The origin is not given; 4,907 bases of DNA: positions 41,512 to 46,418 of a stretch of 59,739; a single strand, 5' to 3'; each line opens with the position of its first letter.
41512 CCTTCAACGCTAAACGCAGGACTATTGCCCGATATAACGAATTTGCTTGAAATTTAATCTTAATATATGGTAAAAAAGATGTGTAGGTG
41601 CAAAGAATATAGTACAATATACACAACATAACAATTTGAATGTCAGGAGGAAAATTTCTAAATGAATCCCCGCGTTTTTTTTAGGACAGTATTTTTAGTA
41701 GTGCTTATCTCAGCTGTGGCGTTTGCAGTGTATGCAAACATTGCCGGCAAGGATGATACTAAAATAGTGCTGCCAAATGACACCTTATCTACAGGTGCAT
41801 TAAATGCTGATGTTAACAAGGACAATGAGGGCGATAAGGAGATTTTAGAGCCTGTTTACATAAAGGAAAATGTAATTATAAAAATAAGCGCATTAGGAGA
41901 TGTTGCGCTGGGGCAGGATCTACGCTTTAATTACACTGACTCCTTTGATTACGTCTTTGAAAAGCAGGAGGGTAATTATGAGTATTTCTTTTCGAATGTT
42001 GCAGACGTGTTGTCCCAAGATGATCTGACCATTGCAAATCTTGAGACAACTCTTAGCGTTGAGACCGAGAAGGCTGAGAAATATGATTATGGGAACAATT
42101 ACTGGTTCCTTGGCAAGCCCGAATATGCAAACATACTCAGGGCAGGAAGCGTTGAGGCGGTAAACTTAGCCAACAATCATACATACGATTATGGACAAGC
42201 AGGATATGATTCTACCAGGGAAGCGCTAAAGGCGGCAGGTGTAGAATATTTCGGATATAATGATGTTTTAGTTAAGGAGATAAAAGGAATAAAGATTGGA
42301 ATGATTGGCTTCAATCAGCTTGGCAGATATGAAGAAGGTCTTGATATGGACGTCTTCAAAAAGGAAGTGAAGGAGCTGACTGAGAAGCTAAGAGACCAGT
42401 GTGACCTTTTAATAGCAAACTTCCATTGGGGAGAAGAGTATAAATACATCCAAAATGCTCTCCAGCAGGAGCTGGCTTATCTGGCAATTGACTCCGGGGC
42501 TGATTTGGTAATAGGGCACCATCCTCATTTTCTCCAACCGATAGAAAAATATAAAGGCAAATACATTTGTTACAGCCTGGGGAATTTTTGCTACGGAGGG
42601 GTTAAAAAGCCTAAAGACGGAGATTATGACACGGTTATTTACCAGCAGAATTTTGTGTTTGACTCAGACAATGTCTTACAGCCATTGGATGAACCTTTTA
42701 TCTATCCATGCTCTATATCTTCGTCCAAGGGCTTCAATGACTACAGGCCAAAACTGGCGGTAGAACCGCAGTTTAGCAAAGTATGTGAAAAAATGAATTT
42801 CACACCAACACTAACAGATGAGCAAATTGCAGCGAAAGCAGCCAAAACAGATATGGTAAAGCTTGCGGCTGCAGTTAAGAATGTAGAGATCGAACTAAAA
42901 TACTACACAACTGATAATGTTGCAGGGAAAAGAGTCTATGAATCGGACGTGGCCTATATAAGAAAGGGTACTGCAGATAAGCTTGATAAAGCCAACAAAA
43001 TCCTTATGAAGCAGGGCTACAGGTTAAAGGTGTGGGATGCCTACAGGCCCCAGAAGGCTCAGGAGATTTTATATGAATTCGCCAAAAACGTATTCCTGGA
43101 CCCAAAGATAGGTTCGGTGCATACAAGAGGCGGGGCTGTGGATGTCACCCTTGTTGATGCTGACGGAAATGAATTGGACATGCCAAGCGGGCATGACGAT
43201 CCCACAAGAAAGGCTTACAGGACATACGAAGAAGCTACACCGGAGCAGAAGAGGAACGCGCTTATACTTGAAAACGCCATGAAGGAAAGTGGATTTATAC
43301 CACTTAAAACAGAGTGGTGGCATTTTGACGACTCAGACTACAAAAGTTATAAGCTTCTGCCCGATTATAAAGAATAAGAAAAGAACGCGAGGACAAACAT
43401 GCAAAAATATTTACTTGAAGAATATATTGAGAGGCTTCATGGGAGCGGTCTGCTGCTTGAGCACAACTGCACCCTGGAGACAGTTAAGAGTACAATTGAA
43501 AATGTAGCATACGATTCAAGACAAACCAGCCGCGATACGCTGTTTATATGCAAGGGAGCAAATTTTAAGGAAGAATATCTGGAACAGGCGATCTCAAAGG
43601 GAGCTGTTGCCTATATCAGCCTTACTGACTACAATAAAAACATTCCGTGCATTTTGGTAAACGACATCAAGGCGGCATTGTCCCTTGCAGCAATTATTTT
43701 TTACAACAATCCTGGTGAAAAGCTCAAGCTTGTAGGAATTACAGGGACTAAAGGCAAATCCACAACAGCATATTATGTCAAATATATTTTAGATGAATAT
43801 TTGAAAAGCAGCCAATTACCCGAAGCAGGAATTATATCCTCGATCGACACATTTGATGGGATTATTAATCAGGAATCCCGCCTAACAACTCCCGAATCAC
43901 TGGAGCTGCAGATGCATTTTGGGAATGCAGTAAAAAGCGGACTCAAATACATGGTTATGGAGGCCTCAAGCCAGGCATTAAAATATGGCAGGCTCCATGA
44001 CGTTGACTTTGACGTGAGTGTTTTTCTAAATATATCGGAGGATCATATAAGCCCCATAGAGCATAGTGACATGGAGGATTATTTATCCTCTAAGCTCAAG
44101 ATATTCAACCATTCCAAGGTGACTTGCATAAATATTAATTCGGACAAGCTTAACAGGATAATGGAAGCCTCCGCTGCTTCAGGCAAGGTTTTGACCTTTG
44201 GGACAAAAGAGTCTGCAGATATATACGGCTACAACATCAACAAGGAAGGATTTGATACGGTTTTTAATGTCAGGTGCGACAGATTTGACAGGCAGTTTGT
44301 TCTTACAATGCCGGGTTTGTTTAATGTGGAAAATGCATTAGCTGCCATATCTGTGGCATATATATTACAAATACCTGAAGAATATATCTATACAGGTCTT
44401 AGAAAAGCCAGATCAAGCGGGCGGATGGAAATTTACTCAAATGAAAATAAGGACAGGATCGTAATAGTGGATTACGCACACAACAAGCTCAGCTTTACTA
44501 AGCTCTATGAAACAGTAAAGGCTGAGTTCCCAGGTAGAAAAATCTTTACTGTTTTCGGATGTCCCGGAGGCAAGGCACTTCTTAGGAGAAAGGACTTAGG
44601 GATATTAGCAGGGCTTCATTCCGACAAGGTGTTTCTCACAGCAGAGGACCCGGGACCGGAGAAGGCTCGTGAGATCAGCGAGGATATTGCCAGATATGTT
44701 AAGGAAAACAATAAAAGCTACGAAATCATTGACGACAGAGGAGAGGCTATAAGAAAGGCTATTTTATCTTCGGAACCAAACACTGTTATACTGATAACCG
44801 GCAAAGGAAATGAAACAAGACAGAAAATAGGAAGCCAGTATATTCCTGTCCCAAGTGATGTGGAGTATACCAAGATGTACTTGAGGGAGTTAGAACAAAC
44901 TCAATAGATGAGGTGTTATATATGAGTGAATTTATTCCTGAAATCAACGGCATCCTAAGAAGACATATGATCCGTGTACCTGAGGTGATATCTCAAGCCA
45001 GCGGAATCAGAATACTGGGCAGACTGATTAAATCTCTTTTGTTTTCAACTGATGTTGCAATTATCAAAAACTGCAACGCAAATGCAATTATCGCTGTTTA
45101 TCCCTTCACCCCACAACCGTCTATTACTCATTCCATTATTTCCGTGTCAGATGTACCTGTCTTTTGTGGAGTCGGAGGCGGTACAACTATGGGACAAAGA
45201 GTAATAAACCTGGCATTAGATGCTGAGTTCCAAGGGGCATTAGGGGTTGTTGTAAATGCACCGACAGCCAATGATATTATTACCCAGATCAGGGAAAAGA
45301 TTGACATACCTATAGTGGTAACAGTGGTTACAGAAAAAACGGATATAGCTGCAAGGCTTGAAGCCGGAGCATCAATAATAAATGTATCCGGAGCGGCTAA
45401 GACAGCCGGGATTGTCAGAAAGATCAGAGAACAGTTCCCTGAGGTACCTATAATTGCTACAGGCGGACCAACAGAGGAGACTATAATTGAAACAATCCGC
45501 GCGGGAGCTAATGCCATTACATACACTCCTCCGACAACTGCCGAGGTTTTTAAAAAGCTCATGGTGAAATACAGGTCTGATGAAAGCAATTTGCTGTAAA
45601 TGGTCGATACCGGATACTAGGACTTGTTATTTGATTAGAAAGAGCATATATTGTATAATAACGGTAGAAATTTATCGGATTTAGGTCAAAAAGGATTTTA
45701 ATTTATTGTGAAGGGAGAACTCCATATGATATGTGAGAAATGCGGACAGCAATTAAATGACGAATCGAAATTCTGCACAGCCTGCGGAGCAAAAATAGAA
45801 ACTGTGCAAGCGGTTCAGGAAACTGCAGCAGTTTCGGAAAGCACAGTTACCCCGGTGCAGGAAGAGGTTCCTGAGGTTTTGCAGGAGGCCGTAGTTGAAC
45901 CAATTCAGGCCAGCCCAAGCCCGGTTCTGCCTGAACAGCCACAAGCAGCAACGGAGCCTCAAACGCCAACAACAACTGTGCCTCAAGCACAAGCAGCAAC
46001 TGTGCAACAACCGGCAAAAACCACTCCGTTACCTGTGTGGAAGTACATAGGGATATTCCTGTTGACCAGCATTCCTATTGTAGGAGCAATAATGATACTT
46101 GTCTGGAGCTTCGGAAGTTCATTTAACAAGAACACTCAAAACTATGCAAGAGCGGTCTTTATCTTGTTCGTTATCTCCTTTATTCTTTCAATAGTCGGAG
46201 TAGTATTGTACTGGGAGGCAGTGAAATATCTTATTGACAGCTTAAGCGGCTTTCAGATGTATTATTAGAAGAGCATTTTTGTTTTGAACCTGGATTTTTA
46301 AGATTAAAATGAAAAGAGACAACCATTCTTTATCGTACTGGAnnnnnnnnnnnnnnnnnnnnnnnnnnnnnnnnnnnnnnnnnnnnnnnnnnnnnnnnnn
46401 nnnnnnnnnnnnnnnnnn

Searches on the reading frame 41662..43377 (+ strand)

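Call 35: search_protein_families(library=pfam, proteins=[window:41662-43377:+], max_evalue=0.001)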
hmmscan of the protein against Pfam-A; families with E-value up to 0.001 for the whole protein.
window:41662-43377:+ (571 aa): 2 families
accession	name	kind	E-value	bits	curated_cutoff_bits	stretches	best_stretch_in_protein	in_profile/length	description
PF09587.15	PGA_cap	-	6.1e-54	183.6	27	1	74-310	1-252/255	Bacterial capsule synthesis protein PGA_cap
PF01427.22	Peptidase_M15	-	9.5e-28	97.8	27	1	396-560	3-187/199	D-ala-D-ala dipeptidase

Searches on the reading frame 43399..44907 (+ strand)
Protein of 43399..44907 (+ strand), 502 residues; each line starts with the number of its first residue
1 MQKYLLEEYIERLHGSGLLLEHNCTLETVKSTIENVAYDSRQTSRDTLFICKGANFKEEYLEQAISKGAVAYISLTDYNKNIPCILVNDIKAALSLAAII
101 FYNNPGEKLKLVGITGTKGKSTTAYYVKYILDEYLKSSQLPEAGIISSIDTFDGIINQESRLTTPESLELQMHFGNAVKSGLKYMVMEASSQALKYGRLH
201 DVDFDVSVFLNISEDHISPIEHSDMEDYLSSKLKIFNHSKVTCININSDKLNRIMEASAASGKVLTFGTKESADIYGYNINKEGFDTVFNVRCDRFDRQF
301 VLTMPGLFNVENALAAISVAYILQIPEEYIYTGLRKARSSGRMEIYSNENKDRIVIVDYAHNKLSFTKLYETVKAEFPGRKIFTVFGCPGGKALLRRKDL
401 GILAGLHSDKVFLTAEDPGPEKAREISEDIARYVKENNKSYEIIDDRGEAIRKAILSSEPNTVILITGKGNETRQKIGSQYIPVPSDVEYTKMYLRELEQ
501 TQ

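Call 35: search_protein_families(library=pfam, proteins=[window:43399-44907:+], max_evalue=0.001)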
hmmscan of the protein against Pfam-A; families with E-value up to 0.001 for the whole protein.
window:43399-44907:+ (502 aa): 2 families
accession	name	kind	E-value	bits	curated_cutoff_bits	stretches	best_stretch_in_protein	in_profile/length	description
PF08245.18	Mur_ligase_M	-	1.3e-38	133.4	24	1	114-320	1-200/200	Mur ligase middle domain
PF02875.26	Mur_ligase_C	-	5.3e-25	89.1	28.4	1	341-470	1-127/127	Mur ligase, glutamate ligase domain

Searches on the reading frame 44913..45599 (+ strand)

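Call 58: search_protein_families(library=pfam, proteins=[window:44913-45599:+], max_evalue=0.001)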
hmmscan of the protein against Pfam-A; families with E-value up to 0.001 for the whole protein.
window:44913-45599:+ (228 aa): 1 family
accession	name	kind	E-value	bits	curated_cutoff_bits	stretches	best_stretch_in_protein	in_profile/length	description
PF04309.18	G3P_antiterm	-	0.00096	19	27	0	120-159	128-168/173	Glycerol-3-phosphate responsive antiterminator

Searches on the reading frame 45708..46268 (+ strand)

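Call 58: search_protein_families(library=pfam, proteins=[window:45708-46268:+], max_evalue=0.001)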
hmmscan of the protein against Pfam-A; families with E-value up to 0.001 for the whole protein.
window:45708-46268:+ (186 aa): 3 families
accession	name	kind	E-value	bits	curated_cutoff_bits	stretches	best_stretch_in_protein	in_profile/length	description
PF13240.11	Zn_Ribbon_1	-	9.8e-08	32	25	1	9-29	2-22/23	zinc-ribbon domain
PF12773.13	DZR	-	4.5e-05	24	27.3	1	9-31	1-23/45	Double zinc ribbon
PF13248.11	Zn_ribbon_3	-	0.00026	20.8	27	1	8-30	4-26/26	zinc-ribbon domain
